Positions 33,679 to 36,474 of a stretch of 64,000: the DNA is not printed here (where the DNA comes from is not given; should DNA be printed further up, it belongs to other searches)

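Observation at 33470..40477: Six-gene envelope operon: lipoprotein, Cys-rich secreted protein, DUF4398, TSP3-OmpA, MMPL exporter and small lipoprotein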

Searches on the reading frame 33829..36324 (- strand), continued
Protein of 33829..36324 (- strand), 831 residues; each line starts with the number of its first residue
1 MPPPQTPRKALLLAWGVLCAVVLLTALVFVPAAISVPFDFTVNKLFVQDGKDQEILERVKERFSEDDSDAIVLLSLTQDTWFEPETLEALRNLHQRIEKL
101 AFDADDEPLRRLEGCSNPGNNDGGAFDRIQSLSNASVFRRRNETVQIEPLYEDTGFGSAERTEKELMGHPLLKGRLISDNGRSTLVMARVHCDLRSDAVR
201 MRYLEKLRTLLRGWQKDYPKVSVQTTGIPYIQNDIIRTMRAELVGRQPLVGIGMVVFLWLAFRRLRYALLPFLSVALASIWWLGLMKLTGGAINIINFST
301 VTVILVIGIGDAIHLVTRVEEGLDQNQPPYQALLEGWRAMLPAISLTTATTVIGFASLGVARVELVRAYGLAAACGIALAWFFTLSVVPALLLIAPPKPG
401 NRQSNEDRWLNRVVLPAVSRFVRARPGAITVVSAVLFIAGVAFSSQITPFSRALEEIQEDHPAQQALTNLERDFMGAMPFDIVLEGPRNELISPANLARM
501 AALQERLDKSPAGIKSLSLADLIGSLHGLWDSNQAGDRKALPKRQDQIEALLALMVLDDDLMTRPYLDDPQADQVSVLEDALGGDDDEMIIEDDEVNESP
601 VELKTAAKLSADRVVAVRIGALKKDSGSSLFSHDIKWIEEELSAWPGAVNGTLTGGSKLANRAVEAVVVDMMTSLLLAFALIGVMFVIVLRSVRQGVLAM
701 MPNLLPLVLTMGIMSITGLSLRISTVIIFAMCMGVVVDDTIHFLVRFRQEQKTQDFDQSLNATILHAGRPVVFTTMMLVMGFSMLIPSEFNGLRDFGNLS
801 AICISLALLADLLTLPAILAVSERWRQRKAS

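Call 13: find_encoding_contigs(protein=P0011, flank=8000, max_places=2)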
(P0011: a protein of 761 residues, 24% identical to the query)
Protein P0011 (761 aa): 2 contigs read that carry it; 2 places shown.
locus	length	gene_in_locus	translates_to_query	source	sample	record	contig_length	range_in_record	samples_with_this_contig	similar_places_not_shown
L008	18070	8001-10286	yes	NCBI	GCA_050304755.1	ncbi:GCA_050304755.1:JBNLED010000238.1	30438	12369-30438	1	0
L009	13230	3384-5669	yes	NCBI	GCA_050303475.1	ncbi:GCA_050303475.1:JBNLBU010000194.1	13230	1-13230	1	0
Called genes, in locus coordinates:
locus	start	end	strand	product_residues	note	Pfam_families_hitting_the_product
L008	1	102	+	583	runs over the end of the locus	-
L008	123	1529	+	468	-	PF05935:Arylsulfotrans, PF14269:Arylsulfotran_2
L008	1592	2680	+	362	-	-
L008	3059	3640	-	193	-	PF16036:Chalcone_3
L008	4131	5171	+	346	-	PF08545:ACP_syn_III (weak), PF08541:ACP_syn_III_C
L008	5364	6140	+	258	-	-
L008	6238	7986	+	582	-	PF06980:DUF1302 (weak)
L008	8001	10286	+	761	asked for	PF03176:MMPL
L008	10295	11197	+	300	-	PF07044:DUF1329 (faint), PF17131:TP_0789-like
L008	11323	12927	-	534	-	PF00890:FAD_binding_2, PF01266:DAO, PF01494:FAD_binding_3 (weak), PF01946:Thi4 (weak), PF07992:Pyr_redox_2 (weak), PF12831:FAD_oxidored (weak), PF13450:NAD_binding_8, PF01593:Amino_oxidase, +3 more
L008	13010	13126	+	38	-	-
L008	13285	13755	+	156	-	PF00582:Usp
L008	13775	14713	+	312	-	PF02665:Nitrate_red_gam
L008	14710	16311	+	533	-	PF13183:Fer4_8, PF13534:Fer4_17 (weak), PF02754:CCG (weak)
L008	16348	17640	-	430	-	-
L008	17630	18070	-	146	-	?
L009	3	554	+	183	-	?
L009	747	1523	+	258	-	-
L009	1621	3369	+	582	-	PF06980:DUF1302 (weak)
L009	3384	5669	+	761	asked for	PF03176:MMPL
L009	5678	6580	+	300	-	PF07044:DUF1329 (faint), PF17131:TP_0789-like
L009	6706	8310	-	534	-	PF00890:FAD_binding_2, PF01266:DAO, PF01494:FAD_binding_3 (weak), PF01946:Thi4 (weak), PF07992:Pyr_redox_2 (weak), PF12831:FAD_oxidored (weak), PF13450:NAD_binding_8, PF01593:Amino_oxidase, +3 more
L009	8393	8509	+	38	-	-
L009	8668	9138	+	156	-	PF00582:Usp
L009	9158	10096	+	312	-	PF02665:Nitrate_red_gam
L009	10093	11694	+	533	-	PF13183:Fer4_8, PF13534:Fer4_17 (weak), PF02754:CCG (weak)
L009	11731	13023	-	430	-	-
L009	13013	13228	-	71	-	?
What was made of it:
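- Closest known: MMPL pump with a DUF1329/TP_0789-like. Same: Both pair an MMPL exporter with an adjacent periplasmic lipoprotein that could accept a hydrophobic cargo (call 13).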

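Call 16: find_related_loci(query=A1, collection=genome_contigs, flank=10000)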
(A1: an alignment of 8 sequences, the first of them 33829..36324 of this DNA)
Query A1 (831 aa) in genome_contigs; peptide patterns used: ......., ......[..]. (x = any residue, [..] = any of these).
208 stretches matched a pattern; 2 encode a relative of the query (tblastn E <= 1e-3); 2 distinct loci.
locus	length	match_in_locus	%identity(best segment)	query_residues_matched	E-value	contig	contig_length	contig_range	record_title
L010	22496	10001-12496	70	1-823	0e+0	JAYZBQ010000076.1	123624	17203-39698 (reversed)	MAG: Myxococcota bacterium isolate XB_MAG121 DB_MAG121_0076, whole genome shotgun sequence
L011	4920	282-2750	61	1-829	0e+0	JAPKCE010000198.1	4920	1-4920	MAG: Myxococcota bacterium isolate ANT-56 NODE_10258_length_4920_cov_4.809044, whole genome shotgun sequence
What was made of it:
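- The organism is filed under Myxococcota (call 16).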

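Call 19: search_solved_structures(query=window:33829-36324:-, max_evalue=0.00001)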
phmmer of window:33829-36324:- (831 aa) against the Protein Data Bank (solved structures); distinct sequences matched with E-value up to 0.00001: 9.
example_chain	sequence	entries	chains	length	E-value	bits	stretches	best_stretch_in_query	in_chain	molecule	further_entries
6wu0_B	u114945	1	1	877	9.1e-13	50.6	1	652-822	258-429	Hopanoid biosynthesis associated RND transporter like protein HpnN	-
5khn_B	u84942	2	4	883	6.6e-12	47.8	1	644-820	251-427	RND transporter | Putative RND superfamily efflux pump membrane protein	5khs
8yr0_A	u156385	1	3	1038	8e-07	30.9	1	201-396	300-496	Cation/multidrug efflux pump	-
6vkt_A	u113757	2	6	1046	1e-06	30.6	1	254-393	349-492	Efflux pump membrane transporter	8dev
6vks_A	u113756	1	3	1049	1e-06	30.6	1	254-393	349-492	Efflux pump membrane transporter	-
4mt1_A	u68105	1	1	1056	1e-06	30.6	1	254-393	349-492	Drug efflux protein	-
8deu_A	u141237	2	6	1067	1.1e-06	30.6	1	254-393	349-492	Efflux pump membrane transporter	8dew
7wlv_A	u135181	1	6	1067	3.8e-06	28.7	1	228-421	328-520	Efflux pump membrane transporter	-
9j3d_J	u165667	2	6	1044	7.3e-06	27.8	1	248-438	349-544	Efflux pump membrane transporter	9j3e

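Call 40: search_solved_structures(query=A1, max_evalue=0.00001, show_alignments=2)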
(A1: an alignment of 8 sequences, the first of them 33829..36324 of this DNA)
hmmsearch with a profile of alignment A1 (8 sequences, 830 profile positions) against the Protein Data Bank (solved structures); distinct sequences matched with E-value up to 0.00001: 9.
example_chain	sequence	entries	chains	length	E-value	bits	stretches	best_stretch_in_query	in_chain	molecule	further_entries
6wu0_B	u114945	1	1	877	1.9e-12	49.3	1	651-820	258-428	Hopanoid biosynthesis associated RND transporter like protein HpnN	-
5khn_B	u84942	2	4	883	2.2e-11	45.8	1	675-820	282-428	RND transporter | Putative RND superfamily efflux pump membrane protein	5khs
9e9f_B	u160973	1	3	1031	8.9e-08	33.9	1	252-429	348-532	Efflux pump membrane transporter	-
8z1u_A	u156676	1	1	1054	9.2e-08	33.9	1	252-429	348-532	Efflux pump membrane transporter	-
8yr0_A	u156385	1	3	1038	5e-07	31.4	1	248-423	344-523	Cation/multidrug efflux pump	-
6vkt_A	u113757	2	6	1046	2.7e-06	29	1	252-402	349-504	Efflux pump membrane transporter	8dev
6vks_A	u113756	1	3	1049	2.7e-06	29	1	252-402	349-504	Efflux pump membrane transporter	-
4mt1_A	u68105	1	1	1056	2.7e-06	29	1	252-402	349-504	Drug efflux protein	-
8deu_A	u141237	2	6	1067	2.8e-06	29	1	252-402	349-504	Efflux pump membrane transporter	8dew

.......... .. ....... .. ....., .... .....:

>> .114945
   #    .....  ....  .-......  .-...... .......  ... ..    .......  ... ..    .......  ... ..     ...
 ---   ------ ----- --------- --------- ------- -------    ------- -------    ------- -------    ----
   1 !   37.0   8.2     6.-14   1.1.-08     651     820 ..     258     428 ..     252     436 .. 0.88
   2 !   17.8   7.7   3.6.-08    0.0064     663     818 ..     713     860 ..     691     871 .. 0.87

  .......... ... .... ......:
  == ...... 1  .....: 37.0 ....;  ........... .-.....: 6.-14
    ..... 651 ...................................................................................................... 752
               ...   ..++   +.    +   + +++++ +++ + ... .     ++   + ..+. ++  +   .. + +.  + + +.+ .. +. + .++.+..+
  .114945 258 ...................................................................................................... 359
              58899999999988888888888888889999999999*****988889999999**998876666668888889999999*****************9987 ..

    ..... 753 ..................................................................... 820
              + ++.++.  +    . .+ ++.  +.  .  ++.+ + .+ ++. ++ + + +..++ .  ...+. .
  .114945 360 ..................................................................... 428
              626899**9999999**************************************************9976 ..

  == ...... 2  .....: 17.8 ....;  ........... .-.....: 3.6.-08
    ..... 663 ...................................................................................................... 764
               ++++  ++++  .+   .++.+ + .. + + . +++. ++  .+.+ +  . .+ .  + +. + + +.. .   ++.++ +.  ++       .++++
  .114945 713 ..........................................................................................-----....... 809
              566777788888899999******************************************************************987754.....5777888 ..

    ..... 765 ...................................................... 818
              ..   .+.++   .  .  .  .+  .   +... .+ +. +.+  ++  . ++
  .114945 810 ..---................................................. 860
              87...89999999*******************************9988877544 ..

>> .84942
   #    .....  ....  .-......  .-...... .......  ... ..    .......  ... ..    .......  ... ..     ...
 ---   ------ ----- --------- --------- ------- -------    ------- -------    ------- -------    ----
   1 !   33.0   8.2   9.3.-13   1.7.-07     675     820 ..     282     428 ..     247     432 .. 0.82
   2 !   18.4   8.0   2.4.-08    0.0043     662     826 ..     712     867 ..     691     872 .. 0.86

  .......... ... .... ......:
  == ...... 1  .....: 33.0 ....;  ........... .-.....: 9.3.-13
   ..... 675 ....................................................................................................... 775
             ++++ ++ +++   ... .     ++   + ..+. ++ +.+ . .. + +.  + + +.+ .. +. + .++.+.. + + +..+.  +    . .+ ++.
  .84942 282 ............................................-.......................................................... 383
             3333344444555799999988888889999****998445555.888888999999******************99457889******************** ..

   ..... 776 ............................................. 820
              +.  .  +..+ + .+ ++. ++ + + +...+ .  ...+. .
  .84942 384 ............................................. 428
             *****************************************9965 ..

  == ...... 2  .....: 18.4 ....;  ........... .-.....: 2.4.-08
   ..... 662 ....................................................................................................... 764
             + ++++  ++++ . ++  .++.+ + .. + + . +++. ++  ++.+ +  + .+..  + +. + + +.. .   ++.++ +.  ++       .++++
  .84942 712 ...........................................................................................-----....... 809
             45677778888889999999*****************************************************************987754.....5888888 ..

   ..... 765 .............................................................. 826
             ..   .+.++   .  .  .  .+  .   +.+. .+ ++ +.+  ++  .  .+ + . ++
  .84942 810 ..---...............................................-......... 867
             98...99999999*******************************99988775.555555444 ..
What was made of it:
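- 33829..36324 (-): g5: 831-aa MMPL/RND permease closest to the HAE3 subfamily. Hydropathy fits a 1+5 / 1+5 transmembrane layout with two large periplasmic loops (about 31-242 and 446-671). Invariant Asp residues sit in TM4 (D311) and TM10 (D738, D739). The best solved relative is HpnN (6wu0, 5khn), E 1e-12 over one half only (calls 19, 40).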

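Call 45: find_related_loci(query=A5, collection=metagenome_contigs, flank=10000)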
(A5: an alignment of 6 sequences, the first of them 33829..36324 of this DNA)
Query A5 (831 aa) in metagenome_contigs; peptide patterns used: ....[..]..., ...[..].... (x = any residue, [..] = any of these).
120 stretches matched a pattern; 12 encode a relative of the query (tblastn E <= 1e-3); 12 distinct loci.
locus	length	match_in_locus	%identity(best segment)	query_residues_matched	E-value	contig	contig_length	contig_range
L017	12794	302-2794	98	1-831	0e+0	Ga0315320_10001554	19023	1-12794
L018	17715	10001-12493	98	1-831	0e+0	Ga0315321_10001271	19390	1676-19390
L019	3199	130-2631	70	5-831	0e+0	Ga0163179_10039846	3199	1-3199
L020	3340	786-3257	70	8-823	0e+0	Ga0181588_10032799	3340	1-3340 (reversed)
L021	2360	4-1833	66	214-827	0e+0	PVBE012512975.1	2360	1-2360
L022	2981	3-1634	70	249-829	0e+0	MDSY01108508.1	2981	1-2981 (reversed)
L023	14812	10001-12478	40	7-819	0e+0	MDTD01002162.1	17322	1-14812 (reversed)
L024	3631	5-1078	70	474-823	3e-160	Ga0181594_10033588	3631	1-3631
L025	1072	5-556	66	644-830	9e-79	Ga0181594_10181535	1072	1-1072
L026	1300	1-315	86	725-829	1e-55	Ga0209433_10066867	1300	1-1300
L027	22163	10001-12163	25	42-829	5e-44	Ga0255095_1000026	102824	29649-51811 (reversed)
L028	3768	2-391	62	283-819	1e-38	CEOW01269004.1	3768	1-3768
